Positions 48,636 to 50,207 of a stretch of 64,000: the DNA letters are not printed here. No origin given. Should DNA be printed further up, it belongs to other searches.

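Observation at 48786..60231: Candidate novel system: T1SS (dead-C39 ABC plus HlyD) fused to a Sel1 protein, a TPR-GT2-GT-B glycosyltransferase, a ChW-like repeat orphan and a GT4 enzyme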

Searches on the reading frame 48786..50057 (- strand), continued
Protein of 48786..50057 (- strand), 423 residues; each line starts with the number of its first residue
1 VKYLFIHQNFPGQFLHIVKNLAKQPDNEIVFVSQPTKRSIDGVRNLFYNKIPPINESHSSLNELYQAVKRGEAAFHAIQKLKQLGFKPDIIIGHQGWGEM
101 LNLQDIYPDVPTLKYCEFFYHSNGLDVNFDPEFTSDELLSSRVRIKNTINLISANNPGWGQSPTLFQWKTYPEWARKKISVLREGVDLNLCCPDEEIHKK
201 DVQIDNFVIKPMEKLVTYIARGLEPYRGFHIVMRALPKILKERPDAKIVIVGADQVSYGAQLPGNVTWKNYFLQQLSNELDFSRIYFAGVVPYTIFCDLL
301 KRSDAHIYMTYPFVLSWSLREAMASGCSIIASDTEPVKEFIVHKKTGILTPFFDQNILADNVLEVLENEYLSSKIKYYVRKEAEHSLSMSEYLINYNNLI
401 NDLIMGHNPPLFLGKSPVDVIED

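Call 89: get_annotated_region(hit=H43, flank=14000)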
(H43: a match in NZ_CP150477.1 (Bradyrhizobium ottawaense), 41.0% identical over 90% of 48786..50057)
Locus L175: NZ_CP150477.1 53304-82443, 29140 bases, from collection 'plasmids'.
description: Bradyrhizobium ottawaense strain OO86 plasmid pBoOO86, complete sequence
organism: Bradyrhizobium ottawaense (NCBI taxid 931866)
taxonomy: Bacteria; Pseudomonadota; Alphaproteobacteria; Hyphomicrobiales; Nitrobacteraceae; Bradyrhizobium; Bradyrhizobium ottawaense
host: -; source: Glycine max cv. AC Orford,cell culture; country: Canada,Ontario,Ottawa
typing (MOB-suite, as given by PLSDB): conjugative; replicon rep_cluster_506; relaxase MOBP; mating-pair formation MPF_T
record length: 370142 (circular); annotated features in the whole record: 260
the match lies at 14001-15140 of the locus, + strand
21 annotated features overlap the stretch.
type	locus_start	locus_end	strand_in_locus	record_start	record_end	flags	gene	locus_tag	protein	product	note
CDS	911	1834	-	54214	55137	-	-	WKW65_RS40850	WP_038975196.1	glycoside hydrolase family 99-like domain-containing protein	-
CDS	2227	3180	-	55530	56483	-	-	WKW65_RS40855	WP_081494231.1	hypothetical protein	-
CDS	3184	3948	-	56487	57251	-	-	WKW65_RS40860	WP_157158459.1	class I SAM-dependent methyltransferase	-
CDS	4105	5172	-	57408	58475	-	rfbB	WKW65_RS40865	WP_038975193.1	dTDP-glucose 4,6-dehydratase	GO:0019305 - dTDP-rhamnose biosynthetic process [Evidence IEA]; GO:0009243 - O antigen biosynthetic process [Evidence ...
CDS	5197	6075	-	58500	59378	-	rfbA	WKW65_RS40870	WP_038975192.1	glucose-1-phosphate thymidylyltransferase RfbA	GO:0019305 - dTDP-rhamnose biosynthetic process [Evidence IEA]; GO:0009243 - O antigen biosynthetic process [Evidence ...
CDS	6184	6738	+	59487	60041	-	rfbC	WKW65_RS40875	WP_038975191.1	dTDP-4-dehydrorhamnose 3,5-epimerase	GO:0019305 - dTDP-rhamnose biosynthetic process [Evidence IEA]; GO:0009243 - O antigen biosynthetic process [Evidence ...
CDS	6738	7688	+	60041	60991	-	rfbD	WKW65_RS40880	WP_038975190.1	dTDP-4-dehydrorhamnose reductase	GO:0019305 - dTDP-rhamnose biosynthetic process [Evidence IEA]; GO:0009243 - O antigen biosynthetic process [Evidence ...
CDS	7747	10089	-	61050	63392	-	-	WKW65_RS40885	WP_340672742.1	glycosyltransferase family 2 protein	-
CDS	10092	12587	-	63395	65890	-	-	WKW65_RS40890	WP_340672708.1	glycosyltransferase family 2 protein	-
CDS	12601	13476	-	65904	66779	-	-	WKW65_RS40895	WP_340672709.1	hypothetical protein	-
CDS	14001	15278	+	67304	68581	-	-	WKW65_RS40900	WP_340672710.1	glycosyltransferase family 4 protein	-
CDS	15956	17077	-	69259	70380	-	-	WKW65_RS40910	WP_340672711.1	IS630 family transposase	-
CDS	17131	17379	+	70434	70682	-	-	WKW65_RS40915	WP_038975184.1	MarR family winged helix-turn-helix transcriptional regulator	GO:0006355 - regulation of DNA-templated transcription [Evidence IEA]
CDS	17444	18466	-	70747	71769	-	-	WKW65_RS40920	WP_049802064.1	glycosyltransferase family A protein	-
CDS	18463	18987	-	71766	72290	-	-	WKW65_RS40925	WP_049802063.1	hypothetical protein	-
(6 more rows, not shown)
